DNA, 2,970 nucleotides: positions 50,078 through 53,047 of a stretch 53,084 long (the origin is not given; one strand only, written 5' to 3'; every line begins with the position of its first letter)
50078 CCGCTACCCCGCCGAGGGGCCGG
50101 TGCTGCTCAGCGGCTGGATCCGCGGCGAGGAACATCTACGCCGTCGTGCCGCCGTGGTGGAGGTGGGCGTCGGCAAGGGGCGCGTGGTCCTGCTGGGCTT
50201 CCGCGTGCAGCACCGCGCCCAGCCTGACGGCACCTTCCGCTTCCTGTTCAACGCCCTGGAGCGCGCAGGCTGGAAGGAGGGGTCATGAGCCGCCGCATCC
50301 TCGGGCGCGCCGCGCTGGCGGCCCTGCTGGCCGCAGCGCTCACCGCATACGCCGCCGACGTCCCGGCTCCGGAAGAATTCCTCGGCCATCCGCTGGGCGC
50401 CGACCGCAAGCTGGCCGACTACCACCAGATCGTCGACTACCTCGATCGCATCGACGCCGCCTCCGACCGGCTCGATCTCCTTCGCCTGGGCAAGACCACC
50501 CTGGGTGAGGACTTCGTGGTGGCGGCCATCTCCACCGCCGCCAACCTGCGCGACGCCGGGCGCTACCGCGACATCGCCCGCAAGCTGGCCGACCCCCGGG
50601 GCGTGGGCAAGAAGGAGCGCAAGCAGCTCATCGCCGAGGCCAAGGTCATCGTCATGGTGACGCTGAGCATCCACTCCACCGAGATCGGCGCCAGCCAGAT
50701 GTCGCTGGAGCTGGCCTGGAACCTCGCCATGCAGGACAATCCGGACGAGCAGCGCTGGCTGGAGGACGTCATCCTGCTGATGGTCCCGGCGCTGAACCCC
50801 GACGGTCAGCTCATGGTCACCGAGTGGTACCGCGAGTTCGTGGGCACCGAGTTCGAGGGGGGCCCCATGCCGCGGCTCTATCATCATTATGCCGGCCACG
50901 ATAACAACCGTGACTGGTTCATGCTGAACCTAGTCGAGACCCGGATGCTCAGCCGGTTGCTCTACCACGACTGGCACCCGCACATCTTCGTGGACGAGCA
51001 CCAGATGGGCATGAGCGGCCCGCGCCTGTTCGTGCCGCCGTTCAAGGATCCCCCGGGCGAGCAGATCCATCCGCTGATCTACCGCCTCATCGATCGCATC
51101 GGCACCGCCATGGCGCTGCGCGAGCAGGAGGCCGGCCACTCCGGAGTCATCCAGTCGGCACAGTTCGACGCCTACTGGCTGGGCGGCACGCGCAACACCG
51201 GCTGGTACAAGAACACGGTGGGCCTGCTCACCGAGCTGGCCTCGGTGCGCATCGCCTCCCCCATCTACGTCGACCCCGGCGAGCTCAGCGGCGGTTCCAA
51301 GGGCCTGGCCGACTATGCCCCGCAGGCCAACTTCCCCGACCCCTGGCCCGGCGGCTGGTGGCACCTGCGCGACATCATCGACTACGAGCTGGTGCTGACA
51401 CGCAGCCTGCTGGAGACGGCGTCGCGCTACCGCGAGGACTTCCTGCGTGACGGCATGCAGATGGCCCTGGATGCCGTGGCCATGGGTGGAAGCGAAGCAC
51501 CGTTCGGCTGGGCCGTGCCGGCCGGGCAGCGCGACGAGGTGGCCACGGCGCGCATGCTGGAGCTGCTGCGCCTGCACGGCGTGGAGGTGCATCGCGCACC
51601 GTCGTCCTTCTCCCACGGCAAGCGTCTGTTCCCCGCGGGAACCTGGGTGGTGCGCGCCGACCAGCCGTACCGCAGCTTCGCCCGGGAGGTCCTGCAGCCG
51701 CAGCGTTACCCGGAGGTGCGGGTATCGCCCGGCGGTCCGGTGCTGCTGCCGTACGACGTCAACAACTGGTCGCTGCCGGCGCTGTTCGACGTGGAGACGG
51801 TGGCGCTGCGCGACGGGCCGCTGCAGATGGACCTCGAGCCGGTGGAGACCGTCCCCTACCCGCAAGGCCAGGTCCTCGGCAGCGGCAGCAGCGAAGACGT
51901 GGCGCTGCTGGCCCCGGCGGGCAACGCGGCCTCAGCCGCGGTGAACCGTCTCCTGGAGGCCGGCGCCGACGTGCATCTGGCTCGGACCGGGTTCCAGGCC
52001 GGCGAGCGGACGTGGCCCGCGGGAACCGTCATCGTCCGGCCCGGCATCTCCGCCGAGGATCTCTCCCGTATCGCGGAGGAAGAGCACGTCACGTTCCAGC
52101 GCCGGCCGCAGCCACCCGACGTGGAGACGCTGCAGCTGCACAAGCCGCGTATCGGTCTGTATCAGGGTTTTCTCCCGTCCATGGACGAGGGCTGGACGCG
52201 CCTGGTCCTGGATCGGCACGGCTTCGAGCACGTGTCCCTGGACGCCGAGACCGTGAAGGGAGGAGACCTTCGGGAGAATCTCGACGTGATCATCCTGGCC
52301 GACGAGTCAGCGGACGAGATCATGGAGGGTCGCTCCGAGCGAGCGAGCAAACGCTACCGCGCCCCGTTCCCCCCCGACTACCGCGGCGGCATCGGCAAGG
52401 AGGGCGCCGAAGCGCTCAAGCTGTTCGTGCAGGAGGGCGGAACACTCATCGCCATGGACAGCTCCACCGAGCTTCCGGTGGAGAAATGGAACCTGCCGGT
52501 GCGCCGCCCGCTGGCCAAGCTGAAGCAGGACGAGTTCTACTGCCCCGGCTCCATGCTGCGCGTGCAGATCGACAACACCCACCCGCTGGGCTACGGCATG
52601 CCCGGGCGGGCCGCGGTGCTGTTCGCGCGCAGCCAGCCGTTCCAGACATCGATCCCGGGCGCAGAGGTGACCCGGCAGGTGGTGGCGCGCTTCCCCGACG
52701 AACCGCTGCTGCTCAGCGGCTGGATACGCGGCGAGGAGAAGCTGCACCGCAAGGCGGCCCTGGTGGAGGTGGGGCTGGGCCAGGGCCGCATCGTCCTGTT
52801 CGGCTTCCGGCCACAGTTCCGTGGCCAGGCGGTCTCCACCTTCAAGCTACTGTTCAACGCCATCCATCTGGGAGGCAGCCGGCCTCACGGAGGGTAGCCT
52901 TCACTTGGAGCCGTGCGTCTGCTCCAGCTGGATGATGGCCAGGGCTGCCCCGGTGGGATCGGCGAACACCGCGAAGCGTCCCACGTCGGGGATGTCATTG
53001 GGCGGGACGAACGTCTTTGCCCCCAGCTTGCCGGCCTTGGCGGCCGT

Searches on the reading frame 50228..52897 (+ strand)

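Call 47: search_protein_families(library=pfam, proteins=[window:50228-52897:+], max_evalue=0.00001)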
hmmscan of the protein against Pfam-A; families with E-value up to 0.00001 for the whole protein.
window:50228-52897:+ (889 aa): 1 family
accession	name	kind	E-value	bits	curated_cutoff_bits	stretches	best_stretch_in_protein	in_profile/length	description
PF00246.29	Peptidase_M14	-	1.8e-09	38.1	21.6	1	68-230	1-133/286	Zinc carboxypeptidase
